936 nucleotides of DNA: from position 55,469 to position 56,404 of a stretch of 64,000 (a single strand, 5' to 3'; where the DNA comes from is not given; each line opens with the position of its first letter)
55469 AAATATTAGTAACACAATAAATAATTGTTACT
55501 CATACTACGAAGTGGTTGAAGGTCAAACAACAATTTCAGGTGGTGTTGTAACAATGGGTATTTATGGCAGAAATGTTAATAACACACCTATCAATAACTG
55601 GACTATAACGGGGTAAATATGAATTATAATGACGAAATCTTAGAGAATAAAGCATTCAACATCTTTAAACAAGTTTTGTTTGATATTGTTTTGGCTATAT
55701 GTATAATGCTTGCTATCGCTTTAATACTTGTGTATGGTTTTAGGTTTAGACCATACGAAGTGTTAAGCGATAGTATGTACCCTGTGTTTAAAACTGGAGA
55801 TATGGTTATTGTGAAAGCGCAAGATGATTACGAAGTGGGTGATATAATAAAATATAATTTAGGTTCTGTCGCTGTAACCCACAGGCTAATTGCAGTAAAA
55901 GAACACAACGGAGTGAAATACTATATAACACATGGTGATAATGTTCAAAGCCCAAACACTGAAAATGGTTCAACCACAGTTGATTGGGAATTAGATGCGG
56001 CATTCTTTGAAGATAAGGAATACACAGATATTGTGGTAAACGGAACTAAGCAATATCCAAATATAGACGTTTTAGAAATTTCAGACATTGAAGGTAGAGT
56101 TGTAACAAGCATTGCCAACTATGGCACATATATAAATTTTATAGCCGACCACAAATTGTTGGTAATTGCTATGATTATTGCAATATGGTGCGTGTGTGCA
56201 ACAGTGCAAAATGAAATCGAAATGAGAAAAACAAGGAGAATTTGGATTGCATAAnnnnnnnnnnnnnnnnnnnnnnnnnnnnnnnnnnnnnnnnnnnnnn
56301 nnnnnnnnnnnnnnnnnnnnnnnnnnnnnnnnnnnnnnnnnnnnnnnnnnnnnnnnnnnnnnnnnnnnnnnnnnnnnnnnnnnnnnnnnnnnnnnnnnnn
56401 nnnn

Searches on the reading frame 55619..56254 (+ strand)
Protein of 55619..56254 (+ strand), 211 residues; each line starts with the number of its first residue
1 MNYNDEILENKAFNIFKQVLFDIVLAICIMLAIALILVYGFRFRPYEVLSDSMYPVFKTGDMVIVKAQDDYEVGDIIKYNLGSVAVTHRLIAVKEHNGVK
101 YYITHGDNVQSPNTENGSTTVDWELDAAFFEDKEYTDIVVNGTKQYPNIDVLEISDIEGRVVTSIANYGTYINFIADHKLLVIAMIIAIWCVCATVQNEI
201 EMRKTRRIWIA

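Call 16: search_protein_families(library=pfam, proteins=[window:55619-56254:+], max_evalue=0.001)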
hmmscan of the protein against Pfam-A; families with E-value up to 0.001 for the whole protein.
window:55619-56254:+ (211 aa): 2 families
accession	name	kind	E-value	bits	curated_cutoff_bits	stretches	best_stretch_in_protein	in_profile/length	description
PF10502.14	Peptidase_S26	-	1.3e-06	28.9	22.9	1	22-81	3-65/168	Signal peptidase, peptidase S26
PF00717.28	Peptidase_S24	-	1.8e-05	24.9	23.3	1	47-92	39-84/116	Peptidase S24-like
